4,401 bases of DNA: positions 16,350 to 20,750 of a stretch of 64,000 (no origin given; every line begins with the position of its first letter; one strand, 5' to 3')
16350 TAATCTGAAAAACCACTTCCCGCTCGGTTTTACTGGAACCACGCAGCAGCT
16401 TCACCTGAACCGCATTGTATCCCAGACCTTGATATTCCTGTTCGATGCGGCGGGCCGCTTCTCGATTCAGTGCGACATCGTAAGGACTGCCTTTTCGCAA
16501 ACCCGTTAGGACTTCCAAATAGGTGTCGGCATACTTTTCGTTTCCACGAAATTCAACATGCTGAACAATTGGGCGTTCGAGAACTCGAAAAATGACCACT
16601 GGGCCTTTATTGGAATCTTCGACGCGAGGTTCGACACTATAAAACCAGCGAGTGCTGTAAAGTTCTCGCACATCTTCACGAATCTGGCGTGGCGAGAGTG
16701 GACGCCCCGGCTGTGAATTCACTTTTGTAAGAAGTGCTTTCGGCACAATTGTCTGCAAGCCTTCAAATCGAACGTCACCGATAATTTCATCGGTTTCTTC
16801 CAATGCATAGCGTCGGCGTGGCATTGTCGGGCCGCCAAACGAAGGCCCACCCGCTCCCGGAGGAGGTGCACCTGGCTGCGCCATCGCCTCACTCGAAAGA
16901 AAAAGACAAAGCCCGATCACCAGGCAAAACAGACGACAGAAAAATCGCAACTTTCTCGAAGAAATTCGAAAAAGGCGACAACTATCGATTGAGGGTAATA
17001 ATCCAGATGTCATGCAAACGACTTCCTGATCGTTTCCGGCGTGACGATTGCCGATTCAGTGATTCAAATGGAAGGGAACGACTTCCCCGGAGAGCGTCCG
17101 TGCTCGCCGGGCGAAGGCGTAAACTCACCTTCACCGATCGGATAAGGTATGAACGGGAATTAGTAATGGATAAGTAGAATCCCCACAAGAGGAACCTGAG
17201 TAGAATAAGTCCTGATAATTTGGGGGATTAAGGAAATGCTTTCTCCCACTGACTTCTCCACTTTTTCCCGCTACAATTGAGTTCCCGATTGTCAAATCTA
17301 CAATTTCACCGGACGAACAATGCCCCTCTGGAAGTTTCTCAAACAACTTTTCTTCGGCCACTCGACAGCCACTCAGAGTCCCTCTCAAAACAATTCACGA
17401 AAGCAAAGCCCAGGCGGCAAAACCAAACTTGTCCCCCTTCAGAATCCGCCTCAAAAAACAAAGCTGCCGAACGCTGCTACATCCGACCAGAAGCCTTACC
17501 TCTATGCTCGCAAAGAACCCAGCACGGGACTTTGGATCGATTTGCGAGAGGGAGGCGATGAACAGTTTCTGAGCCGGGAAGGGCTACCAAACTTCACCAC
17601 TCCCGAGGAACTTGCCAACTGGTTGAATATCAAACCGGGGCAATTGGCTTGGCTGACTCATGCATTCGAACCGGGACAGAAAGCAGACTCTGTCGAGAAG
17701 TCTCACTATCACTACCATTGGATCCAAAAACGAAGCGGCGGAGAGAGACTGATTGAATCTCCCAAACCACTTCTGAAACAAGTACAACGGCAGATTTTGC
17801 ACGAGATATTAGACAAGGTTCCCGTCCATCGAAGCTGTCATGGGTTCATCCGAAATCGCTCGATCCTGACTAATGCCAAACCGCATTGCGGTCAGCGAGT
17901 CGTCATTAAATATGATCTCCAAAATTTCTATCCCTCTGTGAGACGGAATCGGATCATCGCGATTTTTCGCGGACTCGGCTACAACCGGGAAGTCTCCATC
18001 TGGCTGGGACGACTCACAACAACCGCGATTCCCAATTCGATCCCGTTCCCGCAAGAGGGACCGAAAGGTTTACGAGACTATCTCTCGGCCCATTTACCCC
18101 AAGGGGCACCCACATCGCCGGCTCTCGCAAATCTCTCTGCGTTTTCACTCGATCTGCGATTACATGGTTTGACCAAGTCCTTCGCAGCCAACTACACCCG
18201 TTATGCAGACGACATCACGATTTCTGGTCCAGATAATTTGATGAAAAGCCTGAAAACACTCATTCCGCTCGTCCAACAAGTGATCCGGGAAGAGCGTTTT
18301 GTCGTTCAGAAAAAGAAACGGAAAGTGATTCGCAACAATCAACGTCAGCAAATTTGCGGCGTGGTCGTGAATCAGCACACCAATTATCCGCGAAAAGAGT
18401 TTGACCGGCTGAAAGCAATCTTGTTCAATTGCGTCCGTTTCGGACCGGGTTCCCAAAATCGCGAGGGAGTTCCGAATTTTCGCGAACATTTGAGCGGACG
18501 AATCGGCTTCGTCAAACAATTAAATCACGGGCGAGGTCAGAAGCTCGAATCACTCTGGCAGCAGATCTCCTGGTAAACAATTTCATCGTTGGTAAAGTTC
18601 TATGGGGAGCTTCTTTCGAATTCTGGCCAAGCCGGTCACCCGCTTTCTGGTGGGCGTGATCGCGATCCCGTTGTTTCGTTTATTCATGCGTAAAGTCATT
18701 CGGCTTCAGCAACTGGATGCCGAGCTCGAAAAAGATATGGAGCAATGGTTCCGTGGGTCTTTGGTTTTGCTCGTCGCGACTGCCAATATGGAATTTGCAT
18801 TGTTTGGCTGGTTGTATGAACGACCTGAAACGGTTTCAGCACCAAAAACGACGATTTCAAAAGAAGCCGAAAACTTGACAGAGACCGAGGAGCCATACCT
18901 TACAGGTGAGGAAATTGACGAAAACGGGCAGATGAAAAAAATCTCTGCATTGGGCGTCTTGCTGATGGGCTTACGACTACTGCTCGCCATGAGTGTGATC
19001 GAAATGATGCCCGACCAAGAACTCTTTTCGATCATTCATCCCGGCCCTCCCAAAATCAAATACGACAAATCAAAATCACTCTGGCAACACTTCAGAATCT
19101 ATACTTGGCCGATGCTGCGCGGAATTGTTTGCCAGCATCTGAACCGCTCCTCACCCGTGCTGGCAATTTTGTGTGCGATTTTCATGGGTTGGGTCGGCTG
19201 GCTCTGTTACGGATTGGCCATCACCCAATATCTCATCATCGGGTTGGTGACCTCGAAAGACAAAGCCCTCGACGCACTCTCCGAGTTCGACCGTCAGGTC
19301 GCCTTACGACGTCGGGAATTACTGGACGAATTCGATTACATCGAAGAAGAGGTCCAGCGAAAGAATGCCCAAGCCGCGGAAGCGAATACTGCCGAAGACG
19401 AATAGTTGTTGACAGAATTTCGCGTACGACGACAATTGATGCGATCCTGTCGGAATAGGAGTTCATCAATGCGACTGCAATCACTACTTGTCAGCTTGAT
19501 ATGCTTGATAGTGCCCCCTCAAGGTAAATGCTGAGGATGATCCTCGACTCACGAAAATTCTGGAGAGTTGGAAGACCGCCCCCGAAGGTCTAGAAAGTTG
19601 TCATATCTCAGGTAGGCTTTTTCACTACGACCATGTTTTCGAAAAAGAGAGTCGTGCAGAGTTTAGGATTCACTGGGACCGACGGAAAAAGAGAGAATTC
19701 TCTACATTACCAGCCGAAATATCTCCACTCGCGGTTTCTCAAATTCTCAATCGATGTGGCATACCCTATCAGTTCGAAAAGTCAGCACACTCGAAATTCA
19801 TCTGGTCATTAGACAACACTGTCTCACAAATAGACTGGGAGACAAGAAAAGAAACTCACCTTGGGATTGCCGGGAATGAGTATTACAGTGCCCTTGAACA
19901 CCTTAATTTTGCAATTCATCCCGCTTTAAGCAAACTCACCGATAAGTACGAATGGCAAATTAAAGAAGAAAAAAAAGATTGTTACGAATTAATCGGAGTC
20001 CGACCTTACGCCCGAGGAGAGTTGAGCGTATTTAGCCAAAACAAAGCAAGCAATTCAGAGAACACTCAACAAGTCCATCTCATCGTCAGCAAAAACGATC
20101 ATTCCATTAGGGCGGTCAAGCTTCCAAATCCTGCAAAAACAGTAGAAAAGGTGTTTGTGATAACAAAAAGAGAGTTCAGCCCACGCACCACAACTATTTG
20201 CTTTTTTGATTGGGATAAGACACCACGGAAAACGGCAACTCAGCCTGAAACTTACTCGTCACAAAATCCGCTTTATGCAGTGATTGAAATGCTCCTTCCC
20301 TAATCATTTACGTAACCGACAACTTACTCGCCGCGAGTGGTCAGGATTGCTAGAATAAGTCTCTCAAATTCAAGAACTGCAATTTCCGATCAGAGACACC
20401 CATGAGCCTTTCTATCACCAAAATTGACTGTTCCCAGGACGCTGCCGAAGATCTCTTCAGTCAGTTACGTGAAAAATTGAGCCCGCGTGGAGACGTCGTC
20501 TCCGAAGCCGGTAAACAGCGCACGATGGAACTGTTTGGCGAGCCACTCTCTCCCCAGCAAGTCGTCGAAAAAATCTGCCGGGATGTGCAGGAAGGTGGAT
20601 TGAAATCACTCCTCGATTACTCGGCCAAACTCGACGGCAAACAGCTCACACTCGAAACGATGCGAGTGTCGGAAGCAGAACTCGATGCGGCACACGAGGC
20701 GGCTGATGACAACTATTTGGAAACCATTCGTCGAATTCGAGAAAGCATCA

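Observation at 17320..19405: Retron-type reverse transcriptase coupled to a multi-pass membrane protein: candidate retron-like defence module in a planctomycete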

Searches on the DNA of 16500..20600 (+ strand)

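Call 6: search_rna_families(source=window, start=16500, end=20600, threshold=evalue, max_evalue=10, show_alignments=3)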
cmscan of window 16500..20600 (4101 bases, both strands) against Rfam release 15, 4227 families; matches with E-value up to 10: 2.
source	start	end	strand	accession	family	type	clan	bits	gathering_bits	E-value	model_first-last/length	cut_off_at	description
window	17093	17145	-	RF03848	mir-1549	Gene; miRNA;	-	20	91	2.4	1-63/63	no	mir-1549 microRNA precursor family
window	17040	17135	+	RF02813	PA5194_thermometer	Cis-reg; thermoregulator;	-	19.8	60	1.1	1-105/105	no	Pseudomonas PA5194 thermometer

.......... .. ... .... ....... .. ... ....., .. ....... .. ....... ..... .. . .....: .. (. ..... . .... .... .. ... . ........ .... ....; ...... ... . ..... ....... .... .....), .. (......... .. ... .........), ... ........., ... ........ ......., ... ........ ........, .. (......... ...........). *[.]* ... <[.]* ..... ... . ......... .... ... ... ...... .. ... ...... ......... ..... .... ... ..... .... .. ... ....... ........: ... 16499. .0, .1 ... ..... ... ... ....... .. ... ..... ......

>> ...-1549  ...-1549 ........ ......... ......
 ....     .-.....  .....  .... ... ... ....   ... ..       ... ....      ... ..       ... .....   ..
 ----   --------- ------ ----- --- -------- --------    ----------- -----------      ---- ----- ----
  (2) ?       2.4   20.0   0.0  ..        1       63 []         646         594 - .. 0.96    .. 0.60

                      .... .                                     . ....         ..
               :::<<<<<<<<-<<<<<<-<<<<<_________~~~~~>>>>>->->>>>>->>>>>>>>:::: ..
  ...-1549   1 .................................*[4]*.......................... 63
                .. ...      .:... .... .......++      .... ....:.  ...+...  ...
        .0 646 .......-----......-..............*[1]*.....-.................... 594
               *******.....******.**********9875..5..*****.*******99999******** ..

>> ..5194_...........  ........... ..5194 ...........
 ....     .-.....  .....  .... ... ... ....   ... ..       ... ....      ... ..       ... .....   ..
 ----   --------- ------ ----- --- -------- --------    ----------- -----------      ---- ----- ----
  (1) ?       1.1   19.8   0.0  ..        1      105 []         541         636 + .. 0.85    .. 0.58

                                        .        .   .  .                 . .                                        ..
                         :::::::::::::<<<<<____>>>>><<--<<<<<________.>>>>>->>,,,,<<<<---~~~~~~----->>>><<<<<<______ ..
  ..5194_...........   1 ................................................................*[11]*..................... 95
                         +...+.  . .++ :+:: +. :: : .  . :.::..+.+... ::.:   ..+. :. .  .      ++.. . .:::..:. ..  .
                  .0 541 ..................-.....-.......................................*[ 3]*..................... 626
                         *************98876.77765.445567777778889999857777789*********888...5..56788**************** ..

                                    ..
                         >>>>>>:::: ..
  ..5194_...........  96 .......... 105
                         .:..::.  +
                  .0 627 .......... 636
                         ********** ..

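Call 42: build_rna_model(alignment_id=A2)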
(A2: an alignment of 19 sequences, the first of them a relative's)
Model R1 built from alignment A2 (19 sequences, 195 columns); structure: RNAalifold consensus.
model positions 186; base pairs 42; branch points 2; effective number of sequences 2.12; information 0.59 bits per position. Calibrated on 0.2 Mb of random sequence (short: E-values are rough).
structure used (alignment columns):
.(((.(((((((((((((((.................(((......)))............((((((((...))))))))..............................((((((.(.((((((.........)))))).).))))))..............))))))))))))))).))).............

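Call 43: search_with_rna_model(model_id=R1, source=window, max_evalue=10, show_alignments=3)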
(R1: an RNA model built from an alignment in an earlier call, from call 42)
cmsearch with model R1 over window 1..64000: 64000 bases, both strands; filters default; matches with E-value up to 10: 0.
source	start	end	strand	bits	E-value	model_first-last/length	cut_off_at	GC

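Call 44: search_with_rna_model(model_id=R1, source=window, start=16500, end=20500, filters=off, max_evalue=10, show_alignments=3)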
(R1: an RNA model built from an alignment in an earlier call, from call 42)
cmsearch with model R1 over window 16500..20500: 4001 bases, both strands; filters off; matches with E-value up to 10: 43.
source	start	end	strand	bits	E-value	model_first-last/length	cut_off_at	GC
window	19129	19176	+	8.3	0.013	1-186/186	no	0.56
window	18368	18496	-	6.5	0.051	1-186/186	no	0.49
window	18739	18770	+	5.7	0.1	1-186/186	no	0.53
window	18048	18091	-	5.3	0.12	1-186/186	no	0.59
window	16767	16804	-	5.3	0.13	106-143/186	no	0.39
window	18998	19034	-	5.2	0.14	1-186/186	no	0.43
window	18996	19044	+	4.2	0.29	1-186/186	no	0.47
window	19119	19166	-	3.7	0.43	1-186/186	no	0.58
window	19053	19111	-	2.7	0.88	1-186/186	no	0.37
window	20216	20388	-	2.6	0.98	1-186/186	no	0.44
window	16684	16723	+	2.2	1.4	1-186/186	no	0.65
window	19640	19711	-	2.1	1.4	1-186/186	no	0.44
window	17541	17604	-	1.9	1.7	1-186/186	no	0.56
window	18058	18101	+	1.8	1.8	1-186/186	no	0.52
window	17454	17489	-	1.8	1.8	1-186/186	no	0.5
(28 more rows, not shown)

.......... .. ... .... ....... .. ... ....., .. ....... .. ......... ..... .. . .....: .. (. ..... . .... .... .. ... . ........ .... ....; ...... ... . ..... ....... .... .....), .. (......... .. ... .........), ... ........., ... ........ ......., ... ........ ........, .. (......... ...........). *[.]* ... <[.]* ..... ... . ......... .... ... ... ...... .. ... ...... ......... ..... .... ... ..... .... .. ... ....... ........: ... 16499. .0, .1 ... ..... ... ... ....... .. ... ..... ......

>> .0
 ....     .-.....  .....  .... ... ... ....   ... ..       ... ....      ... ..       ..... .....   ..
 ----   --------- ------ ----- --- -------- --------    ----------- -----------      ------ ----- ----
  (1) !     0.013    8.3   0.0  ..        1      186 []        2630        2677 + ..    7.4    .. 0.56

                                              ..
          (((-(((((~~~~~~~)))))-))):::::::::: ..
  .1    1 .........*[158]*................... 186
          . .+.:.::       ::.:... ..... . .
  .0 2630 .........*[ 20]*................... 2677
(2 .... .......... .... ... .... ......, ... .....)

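Call 45: search_with_rna_model(model_id=R1, sources=[L001, L004, L005, L007, L008, L009, L010, L011, L012, L013, L014, L015, L016, L017, L018, L019, L020, L021, L022, L023, L024, L025, L026, L027, L028, L029, L030, L031, L032, L033, L034, L035, L036, L037, L038, L039, L040, L041, L042, L043, L044, L045, L046, L047, L048, L049, L050, L051, L052, L053, L054, L055, L056, L057, L058, L059, L060, L061, L062, L063, L064, L065, L066, L067, L068, L069, L070, L071, L072, L073, L074, L075, L076, L077, L078, L079, L080, L081, L082, L083, L084, L085, L086, L088, L089, L090], max_evalue=0.01)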
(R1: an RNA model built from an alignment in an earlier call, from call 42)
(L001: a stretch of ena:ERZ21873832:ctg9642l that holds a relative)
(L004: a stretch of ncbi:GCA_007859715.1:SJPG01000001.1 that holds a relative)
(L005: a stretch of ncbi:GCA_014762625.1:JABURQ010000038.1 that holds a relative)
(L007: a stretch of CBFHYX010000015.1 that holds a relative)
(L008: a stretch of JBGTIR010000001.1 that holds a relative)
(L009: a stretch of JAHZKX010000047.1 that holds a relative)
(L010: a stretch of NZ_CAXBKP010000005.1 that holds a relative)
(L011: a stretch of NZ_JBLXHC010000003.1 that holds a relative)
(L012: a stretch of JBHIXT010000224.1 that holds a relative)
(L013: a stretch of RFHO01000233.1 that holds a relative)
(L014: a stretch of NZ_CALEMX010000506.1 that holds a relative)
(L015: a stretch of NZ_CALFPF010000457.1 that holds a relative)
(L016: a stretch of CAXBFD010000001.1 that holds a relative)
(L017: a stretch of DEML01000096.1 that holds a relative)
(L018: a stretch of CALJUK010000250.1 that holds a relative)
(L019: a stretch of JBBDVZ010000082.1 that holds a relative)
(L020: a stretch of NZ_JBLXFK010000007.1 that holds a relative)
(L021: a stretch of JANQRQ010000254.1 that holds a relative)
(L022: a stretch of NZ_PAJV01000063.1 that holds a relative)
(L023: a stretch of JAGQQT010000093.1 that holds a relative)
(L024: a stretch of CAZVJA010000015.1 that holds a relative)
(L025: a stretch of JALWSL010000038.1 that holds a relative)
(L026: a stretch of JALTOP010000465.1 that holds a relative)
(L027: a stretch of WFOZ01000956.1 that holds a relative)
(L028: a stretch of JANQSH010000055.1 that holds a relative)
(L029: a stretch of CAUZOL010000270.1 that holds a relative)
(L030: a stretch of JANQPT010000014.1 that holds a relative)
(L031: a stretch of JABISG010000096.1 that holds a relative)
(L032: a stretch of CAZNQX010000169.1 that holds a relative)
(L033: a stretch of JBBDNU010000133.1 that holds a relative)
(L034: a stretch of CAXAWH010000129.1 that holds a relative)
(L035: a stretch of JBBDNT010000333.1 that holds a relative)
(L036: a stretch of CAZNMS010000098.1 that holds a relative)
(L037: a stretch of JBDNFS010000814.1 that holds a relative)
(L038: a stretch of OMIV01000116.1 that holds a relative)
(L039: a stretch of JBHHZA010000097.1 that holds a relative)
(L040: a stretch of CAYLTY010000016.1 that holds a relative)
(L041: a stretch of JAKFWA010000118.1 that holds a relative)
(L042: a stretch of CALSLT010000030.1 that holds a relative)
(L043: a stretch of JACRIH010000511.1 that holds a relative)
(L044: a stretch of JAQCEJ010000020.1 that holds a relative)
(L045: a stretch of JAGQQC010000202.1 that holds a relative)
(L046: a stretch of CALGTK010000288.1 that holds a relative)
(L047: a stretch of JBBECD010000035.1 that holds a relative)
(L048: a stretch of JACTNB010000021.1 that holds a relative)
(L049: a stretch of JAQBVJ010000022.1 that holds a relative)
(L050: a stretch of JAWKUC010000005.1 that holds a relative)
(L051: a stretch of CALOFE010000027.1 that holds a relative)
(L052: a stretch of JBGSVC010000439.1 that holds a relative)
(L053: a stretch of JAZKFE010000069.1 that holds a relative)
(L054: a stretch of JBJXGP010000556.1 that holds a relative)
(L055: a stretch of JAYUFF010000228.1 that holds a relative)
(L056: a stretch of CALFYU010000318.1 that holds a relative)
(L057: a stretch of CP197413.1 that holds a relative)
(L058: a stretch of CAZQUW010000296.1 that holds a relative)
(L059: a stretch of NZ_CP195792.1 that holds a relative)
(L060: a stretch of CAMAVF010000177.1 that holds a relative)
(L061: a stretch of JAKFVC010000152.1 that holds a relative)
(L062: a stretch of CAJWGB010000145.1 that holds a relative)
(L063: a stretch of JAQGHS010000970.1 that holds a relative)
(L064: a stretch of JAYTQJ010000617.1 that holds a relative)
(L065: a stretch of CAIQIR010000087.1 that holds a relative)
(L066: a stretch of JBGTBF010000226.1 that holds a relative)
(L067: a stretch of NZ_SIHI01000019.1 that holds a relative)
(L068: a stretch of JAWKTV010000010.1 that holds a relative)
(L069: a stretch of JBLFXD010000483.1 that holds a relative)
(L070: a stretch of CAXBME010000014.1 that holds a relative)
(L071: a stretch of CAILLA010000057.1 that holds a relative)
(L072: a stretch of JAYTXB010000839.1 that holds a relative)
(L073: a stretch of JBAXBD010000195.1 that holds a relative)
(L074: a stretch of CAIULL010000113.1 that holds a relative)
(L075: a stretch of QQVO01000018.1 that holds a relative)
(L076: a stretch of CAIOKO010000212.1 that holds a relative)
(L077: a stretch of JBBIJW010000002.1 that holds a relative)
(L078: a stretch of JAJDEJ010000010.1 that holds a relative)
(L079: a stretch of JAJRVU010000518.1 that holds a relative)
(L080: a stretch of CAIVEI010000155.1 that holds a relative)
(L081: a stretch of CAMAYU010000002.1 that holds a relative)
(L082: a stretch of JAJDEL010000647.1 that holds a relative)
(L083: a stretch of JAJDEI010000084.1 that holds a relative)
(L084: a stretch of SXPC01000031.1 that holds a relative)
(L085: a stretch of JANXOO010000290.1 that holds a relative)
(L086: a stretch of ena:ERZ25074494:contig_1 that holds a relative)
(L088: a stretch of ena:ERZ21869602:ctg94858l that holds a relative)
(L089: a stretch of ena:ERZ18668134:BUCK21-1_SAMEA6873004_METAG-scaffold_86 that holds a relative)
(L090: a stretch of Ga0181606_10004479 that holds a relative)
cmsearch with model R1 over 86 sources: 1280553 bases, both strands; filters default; matches with E-value up to 0.01: 52.
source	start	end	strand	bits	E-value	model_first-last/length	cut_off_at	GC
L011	8306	8493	+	196.3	4.5e-61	1-186/186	no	0.53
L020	8312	8499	+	195.8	6.3e-61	1-186/186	no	0.54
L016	8304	8490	+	195.8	6.5e-61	1-186/186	no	0.52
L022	8313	8500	+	195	1.2e-60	1-186/186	no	0.53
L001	4345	4532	+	192.1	1.1e-59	1-186/186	no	0.53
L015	307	493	+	191.7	1.4e-59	1-186/186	no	0.52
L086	5763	5950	+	190.6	3.1e-59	1-186/186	no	0.55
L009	8271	8458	+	189.9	5.5e-59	1-186/186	no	0.52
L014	8100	8287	+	189.9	5.5e-59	1-186/186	no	0.52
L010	5849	6036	+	189.7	6e-59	1-186/186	no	0.54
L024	8455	8637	+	173.1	1.5e-53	1-186/186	no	0.62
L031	8396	8579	+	170.4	1.1e-52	1-186/186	no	0.58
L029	7027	7212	+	164.2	1.1e-50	1-186/186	no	0.58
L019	3467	3651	+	164.1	1.2e-50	1-186/186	no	0.62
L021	3552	3736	+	163.4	2.1e-50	1-186/186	no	0.54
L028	8420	8605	+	158.4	9.1e-49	1-186/186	no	0.58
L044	8413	8594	+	151.8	1.3e-46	1-186/186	no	0.58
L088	5802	5984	+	147.5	2.9e-45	1-186/186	no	0.57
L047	8312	8492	+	145.3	1.6e-44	1-186/186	no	0.56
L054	7462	7643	+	136.6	1.1e-41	1-186/186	no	0.57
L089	5736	5920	+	133.4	1.2e-40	1-186/186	no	0.6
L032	2904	3085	+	128.8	3.7e-39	1-186/186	no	0.66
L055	1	180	+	125.8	3.3e-38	5-186/186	5'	0.61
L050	8129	8308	+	121.5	8.5e-37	1-186/186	no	0.51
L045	2247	2427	+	114.3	1.7e-34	1-186/186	no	0.52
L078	2154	2322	+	106.9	4.5e-32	1-186/186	no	0.56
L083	2094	2260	+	104.6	2.6e-31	1-186/186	no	0.61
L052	1245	1411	+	91.8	3.5e-27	1-186/186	no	0.51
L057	8042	8209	+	84.4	9e-25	1-186/186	no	0.55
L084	8270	8437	+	82.6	3.5e-24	1-186/186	no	0.54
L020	8302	8489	-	33.8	2.3e-08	1-186/186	no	0.55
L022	8303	8490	-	33.6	2.7e-08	1-186/186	no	0.54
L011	8296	8483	-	33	4.4e-08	1-186/186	no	0.55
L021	3542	3726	-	32.9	4.6e-08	1-186/186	no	0.54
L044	8403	8584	-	29.8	4.6e-07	1-186/186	no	0.59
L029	7017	7202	-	29.4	6.3e-07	1-186/186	no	0.58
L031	8386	8569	-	29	8.6e-07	1-186/186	no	0.58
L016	8294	8480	-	28.8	9.8e-07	1-186/186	no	0.55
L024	8445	8627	-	28.4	1.3e-06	1-186/186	no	0.63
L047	8302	8482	-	27.8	2e-06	1-186/186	no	0.57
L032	2894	3075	-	27.1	3.6e-06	1-186/186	no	0.68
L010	5839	6026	-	27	3.6e-06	1-186/186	no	0.55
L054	7452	7633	-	26.8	4.2e-06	1-186/186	no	0.58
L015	297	483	-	26.4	6.1e-06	1-186/186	no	0.53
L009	8261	8448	-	25.5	1.2e-05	1-186/186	no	0.54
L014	8090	8277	-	25.5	1.2e-05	1-186/186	no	0.54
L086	5753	5940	-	23.9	4e-05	1-186/186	no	0.55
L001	4335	4522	-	23.6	4.8e-05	1-186/186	no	0.54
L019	3457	3641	-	22.2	0.00014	1-186/186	no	0.63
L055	1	170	-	18.7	0.0019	1-172/186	3'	0.61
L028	8410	8595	-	17.7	0.0039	1-186/186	no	0.6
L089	5726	5910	-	17.7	0.004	1-186/186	no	0.61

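Call 46: search_with_rna_model(model_id=R1, sources=[L001, L009, L010, L015, L016, L019, L021, L024, L028, L029, L032, L044, L045, L047, L050, L052, L054, L055, L057, L078, L083, L084, L086, L088, L089], max_evalue=1e-20, make_alignment=true)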
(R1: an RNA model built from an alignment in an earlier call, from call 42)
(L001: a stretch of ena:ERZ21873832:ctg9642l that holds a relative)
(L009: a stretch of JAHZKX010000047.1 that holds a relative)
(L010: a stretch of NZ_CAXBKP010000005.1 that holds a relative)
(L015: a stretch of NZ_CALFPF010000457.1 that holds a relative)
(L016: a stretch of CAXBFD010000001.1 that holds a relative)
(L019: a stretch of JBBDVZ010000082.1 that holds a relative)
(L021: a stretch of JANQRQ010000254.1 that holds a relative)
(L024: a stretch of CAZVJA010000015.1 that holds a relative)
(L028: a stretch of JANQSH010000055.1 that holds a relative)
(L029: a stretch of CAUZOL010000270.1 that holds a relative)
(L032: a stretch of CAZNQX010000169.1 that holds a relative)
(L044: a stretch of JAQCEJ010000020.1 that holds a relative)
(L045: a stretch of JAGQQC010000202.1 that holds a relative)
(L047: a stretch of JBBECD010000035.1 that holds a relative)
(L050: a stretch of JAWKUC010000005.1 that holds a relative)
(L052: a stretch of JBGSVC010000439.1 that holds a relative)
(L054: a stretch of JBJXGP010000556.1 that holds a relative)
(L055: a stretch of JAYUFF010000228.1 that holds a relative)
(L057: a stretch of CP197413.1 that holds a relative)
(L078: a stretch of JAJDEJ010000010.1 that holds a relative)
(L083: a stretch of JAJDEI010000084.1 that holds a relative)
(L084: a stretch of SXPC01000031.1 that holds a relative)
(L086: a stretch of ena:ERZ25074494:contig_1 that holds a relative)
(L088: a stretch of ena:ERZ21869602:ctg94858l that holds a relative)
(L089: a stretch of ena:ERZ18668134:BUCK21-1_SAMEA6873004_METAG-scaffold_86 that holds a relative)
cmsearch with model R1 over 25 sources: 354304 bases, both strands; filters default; matches with E-value up to 1e-20: 25.
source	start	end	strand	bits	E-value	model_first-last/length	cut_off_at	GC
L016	8304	8490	+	195.8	1.8e-61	1-186/186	no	0.52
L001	4345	4532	+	192.1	3e-60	1-186/186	no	0.53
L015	307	493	+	191.7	3.8e-60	1-186/186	no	0.52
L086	5763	5950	+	190.6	8.6e-60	1-186/186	no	0.55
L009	8271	8458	+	189.9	1.5e-59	1-186/186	no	0.52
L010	5849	6036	+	189.7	1.7e-59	1-186/186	no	0.54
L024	8455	8637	+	173.1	4.1e-54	1-186/186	no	0.62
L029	7027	7212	+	164.2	3.2e-51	1-186/186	no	0.58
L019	3467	3651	+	164.1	3.4e-51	1-186/186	no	0.62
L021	3552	3736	+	163.4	5.7e-51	1-186/186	no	0.54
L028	8420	8605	+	158.4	2.5e-49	1-186/186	no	0.58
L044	8413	8594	+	151.8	3.5e-47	1-186/186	no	0.58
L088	5802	5984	+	147.5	8.2e-46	1-186/186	no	0.57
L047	8312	8492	+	145.3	4.4e-45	1-186/186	no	0.56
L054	7462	7643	+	136.6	2.9e-42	1-186/186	no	0.57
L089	5736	5920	+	133.4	3.2e-41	1-186/186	no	0.6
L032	2904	3085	+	128.8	1e-39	1-186/186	no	0.66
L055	1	180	+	125.8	9.1e-39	5-186/186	5'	0.61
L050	8129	8308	+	121.5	2.3e-37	1-186/186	no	0.51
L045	2247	2427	+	114.3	4.8e-35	1-186/186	no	0.52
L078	2154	2322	+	106.9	1.2e-32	1-186/186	no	0.56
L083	2094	2260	+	104.6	7.1e-32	1-186/186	no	0.61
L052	1245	1411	+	91.8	9.6e-28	1-186/186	no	0.51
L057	8042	8209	+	84.4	2.5e-25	1-186/186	no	0.55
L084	8270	8437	+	82.6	9.6e-25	1-186/186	no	0.54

Alignment A3: 25 matches aligned to the model, 196 columns, each read 5' to 3' on its own strand. Consensus structure (alignment columns), stored with it:
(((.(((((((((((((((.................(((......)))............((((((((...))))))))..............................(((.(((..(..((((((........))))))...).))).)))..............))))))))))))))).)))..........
